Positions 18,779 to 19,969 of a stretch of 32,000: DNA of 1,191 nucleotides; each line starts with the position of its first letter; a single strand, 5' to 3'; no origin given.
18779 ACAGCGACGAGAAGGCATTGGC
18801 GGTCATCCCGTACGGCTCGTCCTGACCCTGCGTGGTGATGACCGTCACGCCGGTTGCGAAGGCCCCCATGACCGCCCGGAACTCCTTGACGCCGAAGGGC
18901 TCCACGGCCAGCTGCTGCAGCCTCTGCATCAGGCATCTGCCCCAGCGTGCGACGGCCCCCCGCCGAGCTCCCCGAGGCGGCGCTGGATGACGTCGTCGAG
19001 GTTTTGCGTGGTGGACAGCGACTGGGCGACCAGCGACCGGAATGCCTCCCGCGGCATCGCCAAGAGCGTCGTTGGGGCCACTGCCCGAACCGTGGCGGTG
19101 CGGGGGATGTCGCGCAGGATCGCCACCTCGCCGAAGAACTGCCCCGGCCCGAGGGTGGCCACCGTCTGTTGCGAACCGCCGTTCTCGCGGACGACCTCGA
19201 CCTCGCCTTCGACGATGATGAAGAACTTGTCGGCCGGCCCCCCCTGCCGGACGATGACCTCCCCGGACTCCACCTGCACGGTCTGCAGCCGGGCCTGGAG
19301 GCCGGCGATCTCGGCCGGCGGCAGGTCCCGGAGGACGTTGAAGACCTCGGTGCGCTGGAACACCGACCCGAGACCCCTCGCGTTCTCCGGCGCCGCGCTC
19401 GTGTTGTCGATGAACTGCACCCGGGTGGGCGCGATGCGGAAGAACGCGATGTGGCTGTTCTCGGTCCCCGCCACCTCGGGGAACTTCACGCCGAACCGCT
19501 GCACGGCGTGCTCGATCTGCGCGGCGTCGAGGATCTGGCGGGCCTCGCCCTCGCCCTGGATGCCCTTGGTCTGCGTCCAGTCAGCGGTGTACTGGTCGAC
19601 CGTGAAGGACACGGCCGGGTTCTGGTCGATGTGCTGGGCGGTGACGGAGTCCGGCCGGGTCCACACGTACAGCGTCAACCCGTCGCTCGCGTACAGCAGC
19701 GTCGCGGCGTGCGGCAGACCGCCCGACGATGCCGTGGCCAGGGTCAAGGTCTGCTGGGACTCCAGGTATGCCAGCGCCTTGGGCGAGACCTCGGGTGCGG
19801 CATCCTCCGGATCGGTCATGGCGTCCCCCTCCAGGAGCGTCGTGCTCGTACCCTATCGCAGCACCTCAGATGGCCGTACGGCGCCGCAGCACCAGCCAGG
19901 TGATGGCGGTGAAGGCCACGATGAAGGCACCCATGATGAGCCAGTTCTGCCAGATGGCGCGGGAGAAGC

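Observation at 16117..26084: Cyclic-nucleotide-themed island: four CNB domains and two candidate phosphodiesterases but no cyclase and no transcription factor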

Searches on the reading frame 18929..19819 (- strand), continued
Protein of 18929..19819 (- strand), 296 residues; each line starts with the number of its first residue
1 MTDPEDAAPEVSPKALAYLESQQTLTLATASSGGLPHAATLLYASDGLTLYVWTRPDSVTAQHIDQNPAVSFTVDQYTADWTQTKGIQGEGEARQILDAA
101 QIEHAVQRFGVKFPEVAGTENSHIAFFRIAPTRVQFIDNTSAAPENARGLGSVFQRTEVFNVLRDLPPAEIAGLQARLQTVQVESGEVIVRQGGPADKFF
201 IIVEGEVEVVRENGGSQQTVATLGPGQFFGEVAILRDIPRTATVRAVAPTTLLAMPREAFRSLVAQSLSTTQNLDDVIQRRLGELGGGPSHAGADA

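Call 23: find_encoding_contigs(protein=window:18929-19819:-, flank=10000, max_places=4)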
Protein window:18929-19819:- (296 aa): 3 contigs read that carry it; 3 places shown.
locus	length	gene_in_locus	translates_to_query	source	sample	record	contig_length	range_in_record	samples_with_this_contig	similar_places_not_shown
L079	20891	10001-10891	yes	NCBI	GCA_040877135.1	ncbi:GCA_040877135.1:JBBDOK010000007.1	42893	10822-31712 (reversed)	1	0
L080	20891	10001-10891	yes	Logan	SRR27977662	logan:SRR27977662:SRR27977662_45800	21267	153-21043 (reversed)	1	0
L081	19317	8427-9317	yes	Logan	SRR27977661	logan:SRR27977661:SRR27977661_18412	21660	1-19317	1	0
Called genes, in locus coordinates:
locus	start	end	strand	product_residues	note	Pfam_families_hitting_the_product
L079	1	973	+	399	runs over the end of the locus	-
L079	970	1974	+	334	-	PF00389:2-Hacid_dh, PF02826:2-Hacid_dh_C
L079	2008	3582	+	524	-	PF02652:Lactate_perm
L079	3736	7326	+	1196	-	PF00027:cNMP_binding, PF00498:FHA, PF16697:Yop-YscD_cpl, PF03176:MMPL, PF00873:ACR_tran (weak)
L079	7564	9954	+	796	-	PF00027:cNMP_binding, PF00498:FHA, PF16697:Yop-YscD_cpl, PF00005:ABC_tran, PF13555:AAA_29 (faint), PF13304:AAA_21 (weak), PF01061:ABC2_membrane, PF12698:ABC2_membrane_3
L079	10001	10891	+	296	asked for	PF01243:PNPOx_N, PF12900:Pyridox_ox_2, PF00027:cNMP_binding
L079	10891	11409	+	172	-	PF01613:Flavin_Reduct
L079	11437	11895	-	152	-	PF00027:cNMP_binding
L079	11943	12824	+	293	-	PF00149:Metallophos, PF12850:Metallophos_2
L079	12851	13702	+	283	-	PF00149:Metallophos, PF12850:Metallophos_2 (weak)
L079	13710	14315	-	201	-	-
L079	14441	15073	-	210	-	PF01266:DAO (weak), PF04820:Trp_halogenase (faint), PF05834:Lycopene_cycl (weak), PF13450:NAD_binding_8 (weak)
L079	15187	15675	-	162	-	PF00578:AhpC-TSA (weak)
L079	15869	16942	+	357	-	PF08545:ACP_syn_III, PF08541:ACP_syn_III_C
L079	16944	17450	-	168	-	PF07366:SnoaL, PF12680:SnoaL_2, PF14534:DUF4440 (weak)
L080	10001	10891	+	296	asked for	PF01243:PNPOx_N, PF12900:Pyridox_ox_2, PF00027:cNMP_binding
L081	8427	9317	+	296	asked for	PF01243:PNPOx_N, PF12900:Pyridox_ox_2, PF00027:cNMP_binding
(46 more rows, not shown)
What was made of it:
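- Checked: The independent gene calls on the public contig, which cover window 8929-29819, agree (call 23).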

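Call 33: find_encoding_contigs(protein=P0074, flank=10000, max_places=2)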
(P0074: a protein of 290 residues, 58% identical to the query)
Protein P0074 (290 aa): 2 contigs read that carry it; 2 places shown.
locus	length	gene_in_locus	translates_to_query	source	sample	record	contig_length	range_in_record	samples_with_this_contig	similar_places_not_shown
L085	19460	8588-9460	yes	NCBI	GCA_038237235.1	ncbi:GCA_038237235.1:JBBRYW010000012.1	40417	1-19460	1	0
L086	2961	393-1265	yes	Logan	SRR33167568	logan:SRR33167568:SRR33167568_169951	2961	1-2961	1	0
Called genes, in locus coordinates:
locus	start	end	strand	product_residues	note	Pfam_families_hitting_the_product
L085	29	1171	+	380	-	PF01717:Meth_synt_2 (faint)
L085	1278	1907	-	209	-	PF00484:Pro_CA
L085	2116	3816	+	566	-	PF00069:Pkinase, PF07714:PK_Tyr_Ser-Thr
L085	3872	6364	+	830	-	PF00498:FHA, PF16697:Yop-YscD_cpl, PF00211:Guanylate_cyc, PF13191:AAA_16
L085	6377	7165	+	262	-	PF00149:Metallophos, PF12850:Metallophos_2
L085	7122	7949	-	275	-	PF00149:Metallophos, PF12850:Metallophos_2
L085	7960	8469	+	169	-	PF00027:cNMP_binding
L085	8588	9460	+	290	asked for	PF01243:PNPOx_N, PF12900:Pyridox_ox_2, PF00027:cNMP_binding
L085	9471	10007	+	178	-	PF01613:Flavin_Reduct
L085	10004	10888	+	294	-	PF14559:TPR_19 (weak), PF23914:TPR_CcmH_CycH (weak), PF14559:TPR_19 (weak), PF13428:TPR_14 (weak), PF13432:TPR_16, PF14559:TPR_19, PF13428:TPR_14 (weak), PF14559:TPR_19 (weak), +11 more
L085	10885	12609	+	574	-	PF17848:Zn_ribbon_ACC, PF01039:Carboxyl_trans, PF03255:ACCA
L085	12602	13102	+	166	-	PF00364:Biotin_lipoyl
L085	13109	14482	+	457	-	PF00289:Biotin_carb_N, PF02786:CPSase_L_D2, PF14397:ATPgrasp_ST (faint), PF02222:ATP-grasp, PF07478:Dala_Dala_lig_C, PF02785:Biotin_carb_C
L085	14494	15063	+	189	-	PF01590:GAF, PF13185:GAF_2, PF13492:GAF_3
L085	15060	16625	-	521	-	PF00070:Pyr_redox (faint), PF00890:FAD_binding_2 (weak), PF01266:DAO (weak), PF01593:Amino_oxidase, PF03486:HI0933_like (faint), PF07992:Pyr_redox_2 (faint), PF12831:FAD_oxidored (faint), PF13450:NAD_binding_8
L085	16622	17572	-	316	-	PF00698:Acyl_transf_1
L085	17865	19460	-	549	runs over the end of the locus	PF02129:Peptidase_S15, PF08530:PepX_C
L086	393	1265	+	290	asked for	PF01243:PNPOx_N, PF12900:Pyridox_ox_2, PF00027:cNMP_binding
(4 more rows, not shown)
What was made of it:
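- Missing parts found elsewhere: Gaiellales L085 has Pkinase, then FHA-Guanylate_cyc-AAA_16, then an unrelated YfcE-like MPE, then the MPE orthologue, the small CNB gene, PNPOx-CNB and flavin reductase (call 33). A and B adjacency recurs across two classes, next to a cyclase and a kinase in L085 (call 33).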

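Call 63: search_protein_families(library=pfam, proteins=[L030:657-1667:+, L030:1664-2998:-, L030:3007-3489:-, L030:6119-6514:+, L030:6532-6930:+, L030:11306-12457:-, L030:12051-13997:-, L030:14365-15936:-, L030:15975-17444:+, L030:70-660:+], max_evalue=0.001)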
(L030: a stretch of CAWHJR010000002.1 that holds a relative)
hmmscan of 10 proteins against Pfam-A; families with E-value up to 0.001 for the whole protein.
L030:657-1667:+ (336 aa): 4 families
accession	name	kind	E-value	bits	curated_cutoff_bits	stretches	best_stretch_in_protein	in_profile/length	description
PF07366.18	SnoaL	-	4.4e-46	156.2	28.4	2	189-312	2-126/126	SnoaL-like polyketide cyclase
PF12680.13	SnoaL_2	-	8e-36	123.2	27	2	194-296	4-99/102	SnoaL-like domain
PF13577.12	SnoaL_4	-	2.5e-07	31.2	24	0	194-273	16-99/126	SnoaL-like domain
PF14534.12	DUF4440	-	5e-07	30.6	25.2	0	195-268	9-82/107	Domain of unknown function (DUF4440)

L030:1664-2998:- (444 aa): 1 family
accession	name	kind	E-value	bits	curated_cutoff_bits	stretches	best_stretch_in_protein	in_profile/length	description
PF00067.27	p450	-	1e-66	226.1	22.8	1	4-427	1-447/462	Cytochrome P450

L030:3007-3489:- (160 aa): 2 families
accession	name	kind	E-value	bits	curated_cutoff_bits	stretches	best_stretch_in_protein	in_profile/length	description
PF00578.27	AhpC-TSA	-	1.2e-06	29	26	1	2-141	4-122/124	AhpC/TSA family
PF08534.16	Redoxin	-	0.00036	20.8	26.6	0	2-126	5-111/148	Redoxin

L030:6119-6514:+ (131 aa): 1 family
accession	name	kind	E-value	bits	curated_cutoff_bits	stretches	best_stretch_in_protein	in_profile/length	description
PF00550.31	PP-binding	-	5.4e-10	39.8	20.8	1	10-66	2-57/67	Phosphopantetheine attachment site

L030:6532-6930:+ (132 aa): 1 family
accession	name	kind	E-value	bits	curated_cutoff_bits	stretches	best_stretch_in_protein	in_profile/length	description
PF01648.25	ACPS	-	1.1e-17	64.5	25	1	7-100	1-96/111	4'-phosphopantetheinyl transferase superfamily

L030:11306-12457:- (383 aa): 0 families

L030:12051-13997:- (648 aa): 0 families

L030:14365-15936:- (523 aa): 1 family
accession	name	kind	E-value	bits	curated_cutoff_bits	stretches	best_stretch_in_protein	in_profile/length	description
PF00067.27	p450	-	9e-101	338.3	22.8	1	70-498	1-446/462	Cytochrome P450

L030:15975-17444:+ (489 aa): 0 families

L030:70-660:+ (196 aa): 1 family
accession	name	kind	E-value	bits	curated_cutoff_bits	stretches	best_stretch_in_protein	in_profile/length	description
PF03129.25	HGTP_anticodon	-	5.3e-07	30.2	21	1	18-95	21-92/94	Anticodon binding domain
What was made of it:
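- Module C: in Euzebyaceae L030 the CNB-FHA-ABC gene is divergent from ACP-PPTase-KS-KS, and PNPOx-CNB with flavin reductase follows the KS-KS gene (call 63). The ABC and PNPOx-CNB are embedded in the orthologous PKS cluster in L030 (call 63).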

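Call 74: predict_structure(alignment_id=A1)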
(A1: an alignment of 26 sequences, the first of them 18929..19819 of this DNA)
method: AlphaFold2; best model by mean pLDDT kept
length: 296 residues; sequences in the alignment: 26
mean_pLDDT: 76.3   pTM: 0.50
mean pLDDT of the five models: 76.3, 73.8, 71.9, 70.9, 60.5
residues with pLDDT >= 90: 110; 70-90: 91; 50-70: 40; < 50: 55
segments of 3 or more residues with pLDDT < 50: 1-5, 143-161, 235-238, 267-279, 285-295
pLDDT, mean of each block of 10 residues (from residue 1): 56 92 92 81 96 95 96 82 85 96 95 87 92 89 43 39 55 73 92 75 88 85 82 53 89 83 53 46 43 41
secondary structure, 60 per line:
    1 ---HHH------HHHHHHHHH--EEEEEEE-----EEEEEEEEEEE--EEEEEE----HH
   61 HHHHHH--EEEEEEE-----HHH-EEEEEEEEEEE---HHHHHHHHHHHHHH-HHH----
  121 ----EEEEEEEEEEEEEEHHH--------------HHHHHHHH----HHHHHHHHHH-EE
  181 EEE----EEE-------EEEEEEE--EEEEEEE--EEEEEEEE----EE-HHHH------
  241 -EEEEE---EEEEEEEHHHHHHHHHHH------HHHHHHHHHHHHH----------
elements in order: H13-21 E24-30 E36-46 E49-54 H59-66 E69-75 E85-95 H99-112 E125-138 H156-163 H168-177 E179-183 E188-190 E198-204 E207-213 E216-223 H231-234 E242-246 E250-256 H257-267 H274-286

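Call 77: fold_search(model_id=the predicted structure, library=pdb)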
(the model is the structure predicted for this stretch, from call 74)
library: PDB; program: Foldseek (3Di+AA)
matches with E <= 10: 1485; with E <= 0.001: 828
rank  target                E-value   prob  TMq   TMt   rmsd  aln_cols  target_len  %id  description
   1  4ev0_D                1.2e-09  1.00  0.34  0.46   4.2       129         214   32  Crystal Structure of Thermus thermophilus Catabolite Activator Protein (released 2012-06-20)
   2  5kjz                  2.5e-09  1.00  0.34  0.62   6.7       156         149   29  Co-crystal structure of PKA RI alpha CNB-B mutant (G316R/A336T) with cGMP (released 2017-06-28)
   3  4ku8_A                2.9e-09  1.00  0.34  0.62   6.1       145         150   32  Structures of PKGI Reveal a cGMP-Selective Activation Mechanism (released 2014-01-15)
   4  1rfe                  3.1e-09  1.00  0.41  0.72   4.8       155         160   20  Crystal structure of conserved hypothetical protein Rv2991 from Mycobacterium tuberculosis (released 2004-12-28)
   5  2pqq_B                3.6e-09  1.00  0.32  0.60   7.6       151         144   24  Structural Genomics, the crystal structure of the N-terminal domain of a transcriptional regulator from Streptomyces c (released 2007-06-05)
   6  2pqq_C                4.0e-09  1.00  0.33  0.62   5.2       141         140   25  Structural Genomics, the crystal structure of the N-terminal domain of a transcriptional regulator from Streptomyces c (released 2007-06-05)
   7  3i54_D                4.5e-09  1.00  0.37  0.46   4.0       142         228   27  Crystal structure of MtbCRP in complex with cAMP (released 2009-09-08)
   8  3tgv_A                5.0e-09  1.00  0.39  0.77   3.6       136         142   17  Crystal structure of HutZ,the heme storsge protein from Vibrio cholerae (released 2012-08-22)
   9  2pqq_A                5.6e-09  1.00  0.31  0.57   5.6       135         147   24  Structural Genomics, the crystal structure of the N-terminal domain of a transcriptional regulator from Streptomyces c (released 2007-06-05)
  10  4ev0_A                6.3e-09  1.00  0.34  0.46   4.3       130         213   32  Crystal Structure of Thermus thermophilus Catabolite Activator Protein (released 2012-06-20)
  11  5kjy                  7.0e-09  1.00  0.35  0.67   4.2       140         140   32  Co-crystal structure of PKA RI alpha CNB-B mutant (G316R/A336T) with cAMP (released 2017-06-28)
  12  2pqq_D                8.3e-09  1.00  0.33  0.61   5.0       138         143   25  Structural Genomics, the crystal structure of the N-terminal domain of a transcriptional regulator from Streptomyces c (released 2007-06-05)
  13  2qcs_B                8.7e-09  1.00  0.32  0.33  16.1       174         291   28  A complex structure between the Catalytic and Regulatory subunit of Protein Kinase A that represents the inhibited sta (released 2007-11-06)
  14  1rl3_B                8.7e-09  1.00  0.34  0.39  13.8       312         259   20  Crystal structure of cAMP-free R1a subunit of PKA (released 2004-07-06)
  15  6rsx                  9.2e-09  1.00  0.36  0.40  13.8       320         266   15  Regulatory Subunit of cAMP-dependant Protein Kinase A from Euglena gracilis at 1.6 A resolution (released 2020-10-28)
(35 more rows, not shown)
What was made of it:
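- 18929..19819 (-): PNPOx-like split-barrel domain fused to a C-terminal CNB domain (296 aa). The CNB domain spans 18965-19339. In the AF2 model the N-terminal domain resembles Rv2991, HutZ and BH0577 split barrels, and the C-terminal domain resembles PKG CNB-B at 35% identity (calls 74, 77).
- They are up to 35% identical to PKG CNB-B (call 77).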

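Call 84: search_protein_families(library=pfam, proteins=[L016:4800-6554:+], max_evalue=0.001)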
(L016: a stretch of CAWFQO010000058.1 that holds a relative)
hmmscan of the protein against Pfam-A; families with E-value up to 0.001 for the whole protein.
L016:4800-6554:+ (585 aa): 7 families
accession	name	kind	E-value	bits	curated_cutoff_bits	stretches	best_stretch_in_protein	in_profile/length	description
PF04820.20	Trp_halogenase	-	3.8e-09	36.3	21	1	128-353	151-342/458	Tryptophan halogenase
PF01494.25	FAD_binding_3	-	6.2e-09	36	22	1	24-238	2-205/349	FAD binding domain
PF01266.30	DAO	-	3.2e-08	33.9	27.9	1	25-63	1-37/353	FAD dependent oxidoreductase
PF05834.18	Lycopene_cycl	-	2.5e-07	30.5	23.4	1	25-60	1-36/380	Lycopene cyclase protein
PF00890.30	FAD_binding_2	-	6.5e-05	22.7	20.4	0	25-57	1-31/414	FAD binding domain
PF13450.12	NAD_binding_8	-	0.00021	21.9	21.9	1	28-60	1-31/68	NAD(P)-binding Rossmann-like domain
PF07992.20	Pyr_redox_2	-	0.00031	20.7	26.1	1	24-193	1-110/291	Pyridine nucleotide-disulphide oxidoreductase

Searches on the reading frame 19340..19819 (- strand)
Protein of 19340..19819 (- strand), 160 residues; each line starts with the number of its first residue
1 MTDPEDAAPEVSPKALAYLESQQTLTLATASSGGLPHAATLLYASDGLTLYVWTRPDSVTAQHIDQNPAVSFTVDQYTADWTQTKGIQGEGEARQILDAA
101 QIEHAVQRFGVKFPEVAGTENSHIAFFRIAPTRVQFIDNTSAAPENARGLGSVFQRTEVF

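Call 47: search_solved_structures(query=window:19340-19819:-, max_evalue=0.1)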
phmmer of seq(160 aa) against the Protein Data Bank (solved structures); distinct sequences matched with E-value up to 0.1: 7.
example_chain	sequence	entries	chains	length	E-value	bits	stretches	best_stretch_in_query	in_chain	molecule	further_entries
1rfe_A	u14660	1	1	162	0.00015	25.1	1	17-109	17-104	hypothetical protein Rv2991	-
3db0_A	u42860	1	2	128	0.00021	24.6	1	10-74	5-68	Lin2891 protein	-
2ajt_A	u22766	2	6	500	0.033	17.5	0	47-109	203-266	L-arabinose isomerase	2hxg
4f2d_A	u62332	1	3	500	0.033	17.5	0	47-109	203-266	L-arabinose isomerase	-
4zky_A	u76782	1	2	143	0.038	17.3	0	61-94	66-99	Pyridoxamine 5-phosphate oxidase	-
5jv4_A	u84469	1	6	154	0.046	17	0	61-94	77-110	Pyridoxamine 5'-phosphate oxidase-like FMN-binding protein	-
3ec6_A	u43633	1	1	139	0.097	15.9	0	14-92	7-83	General stress protein 26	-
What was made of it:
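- The ligand of the PNPOx-like domain (flavin, F420 or haem) is unresolved (calls 47, 77).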
